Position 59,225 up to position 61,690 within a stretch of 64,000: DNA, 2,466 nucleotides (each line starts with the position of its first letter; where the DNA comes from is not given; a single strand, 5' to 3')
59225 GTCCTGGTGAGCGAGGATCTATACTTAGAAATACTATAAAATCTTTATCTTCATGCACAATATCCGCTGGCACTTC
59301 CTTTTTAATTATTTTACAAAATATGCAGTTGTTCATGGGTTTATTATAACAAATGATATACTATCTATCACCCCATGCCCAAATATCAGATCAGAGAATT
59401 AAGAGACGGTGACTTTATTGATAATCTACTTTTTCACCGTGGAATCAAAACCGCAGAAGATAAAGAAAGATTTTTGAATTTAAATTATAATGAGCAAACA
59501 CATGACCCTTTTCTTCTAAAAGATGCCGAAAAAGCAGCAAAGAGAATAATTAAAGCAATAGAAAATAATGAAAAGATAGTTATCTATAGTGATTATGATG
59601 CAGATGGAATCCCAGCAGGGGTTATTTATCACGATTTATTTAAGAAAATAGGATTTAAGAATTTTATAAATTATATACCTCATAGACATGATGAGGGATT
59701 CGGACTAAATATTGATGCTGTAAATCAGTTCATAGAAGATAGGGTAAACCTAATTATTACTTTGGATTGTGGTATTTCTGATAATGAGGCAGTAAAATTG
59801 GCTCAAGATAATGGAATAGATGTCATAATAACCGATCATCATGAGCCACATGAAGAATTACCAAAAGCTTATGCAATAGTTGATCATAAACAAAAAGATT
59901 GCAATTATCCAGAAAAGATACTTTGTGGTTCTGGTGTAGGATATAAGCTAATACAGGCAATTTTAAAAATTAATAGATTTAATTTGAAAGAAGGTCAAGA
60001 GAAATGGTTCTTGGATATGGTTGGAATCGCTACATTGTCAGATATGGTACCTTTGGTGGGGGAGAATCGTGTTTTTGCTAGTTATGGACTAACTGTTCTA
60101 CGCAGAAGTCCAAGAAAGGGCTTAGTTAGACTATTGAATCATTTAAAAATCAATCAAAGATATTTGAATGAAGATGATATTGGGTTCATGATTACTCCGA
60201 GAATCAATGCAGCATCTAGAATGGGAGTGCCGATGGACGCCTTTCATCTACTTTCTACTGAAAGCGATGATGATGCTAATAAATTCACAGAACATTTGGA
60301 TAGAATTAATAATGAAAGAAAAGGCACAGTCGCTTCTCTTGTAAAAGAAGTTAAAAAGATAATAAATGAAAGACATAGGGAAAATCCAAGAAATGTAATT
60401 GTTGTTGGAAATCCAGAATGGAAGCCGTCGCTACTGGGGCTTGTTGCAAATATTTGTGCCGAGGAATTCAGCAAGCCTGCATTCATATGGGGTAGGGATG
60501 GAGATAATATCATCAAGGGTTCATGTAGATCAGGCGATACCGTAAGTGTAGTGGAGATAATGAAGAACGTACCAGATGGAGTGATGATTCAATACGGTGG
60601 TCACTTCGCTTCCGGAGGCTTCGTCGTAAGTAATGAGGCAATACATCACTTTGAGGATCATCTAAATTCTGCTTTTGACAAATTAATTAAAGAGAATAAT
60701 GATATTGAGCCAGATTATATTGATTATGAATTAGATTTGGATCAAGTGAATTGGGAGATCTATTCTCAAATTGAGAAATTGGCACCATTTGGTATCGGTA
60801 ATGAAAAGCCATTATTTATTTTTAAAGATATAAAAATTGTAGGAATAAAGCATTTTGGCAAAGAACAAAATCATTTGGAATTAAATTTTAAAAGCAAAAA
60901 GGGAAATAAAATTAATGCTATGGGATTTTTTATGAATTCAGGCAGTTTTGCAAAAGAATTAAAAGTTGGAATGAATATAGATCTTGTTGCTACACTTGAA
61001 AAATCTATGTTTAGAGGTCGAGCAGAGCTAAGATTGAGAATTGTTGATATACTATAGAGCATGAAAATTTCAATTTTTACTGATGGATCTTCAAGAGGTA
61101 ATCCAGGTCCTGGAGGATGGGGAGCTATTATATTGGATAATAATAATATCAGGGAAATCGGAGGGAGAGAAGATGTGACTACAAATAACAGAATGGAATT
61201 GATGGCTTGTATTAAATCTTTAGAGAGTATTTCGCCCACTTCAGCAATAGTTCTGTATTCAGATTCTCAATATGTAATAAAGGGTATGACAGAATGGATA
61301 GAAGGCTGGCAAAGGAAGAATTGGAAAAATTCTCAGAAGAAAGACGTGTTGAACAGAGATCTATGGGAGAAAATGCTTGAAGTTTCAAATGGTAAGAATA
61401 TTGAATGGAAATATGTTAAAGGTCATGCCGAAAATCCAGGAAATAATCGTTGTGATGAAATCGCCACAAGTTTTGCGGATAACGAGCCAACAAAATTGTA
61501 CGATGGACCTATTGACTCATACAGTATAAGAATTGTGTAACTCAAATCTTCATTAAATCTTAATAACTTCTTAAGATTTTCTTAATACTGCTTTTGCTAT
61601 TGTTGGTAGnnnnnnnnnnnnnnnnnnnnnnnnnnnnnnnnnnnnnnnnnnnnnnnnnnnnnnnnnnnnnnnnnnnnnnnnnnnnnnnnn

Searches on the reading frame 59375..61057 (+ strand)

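Call 52: search_protein_families(library=pfam, proteins=[window:59375-61057:+], max_evalue=0.001)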
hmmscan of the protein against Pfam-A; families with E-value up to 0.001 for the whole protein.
window:59375-61057:+ (560 aa): 3 families
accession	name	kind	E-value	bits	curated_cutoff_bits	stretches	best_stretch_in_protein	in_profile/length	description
PF17768.7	RecJ_OB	-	3.5e-26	91.8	27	1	449-558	1-107/107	RecJ OB domain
PF01368.27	DHH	-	5.7e-23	82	28.1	1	67-201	1-104/125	DHH family, N-terminal domain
PF02272.25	DHHA1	-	3.7e-08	34.2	25.9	1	341-433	4-99/102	DHHA1 domain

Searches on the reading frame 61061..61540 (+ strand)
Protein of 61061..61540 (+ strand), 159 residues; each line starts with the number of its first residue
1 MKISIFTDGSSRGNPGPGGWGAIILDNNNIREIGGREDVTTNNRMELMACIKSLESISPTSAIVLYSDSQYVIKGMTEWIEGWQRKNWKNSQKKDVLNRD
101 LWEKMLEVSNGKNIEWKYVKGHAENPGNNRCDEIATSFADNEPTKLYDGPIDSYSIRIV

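Call 52: search_protein_families(library=pfam, proteins=[window:61061-61540:+], max_evalue=0.001)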
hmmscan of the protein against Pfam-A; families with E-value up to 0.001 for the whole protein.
window:61061-61540:+ (159 aa): 1 family
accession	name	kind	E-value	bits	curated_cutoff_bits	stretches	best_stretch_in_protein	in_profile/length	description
PF00075.30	RNase_H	-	1.9e-44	151.7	25.8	1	3-137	4-138/141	RNase H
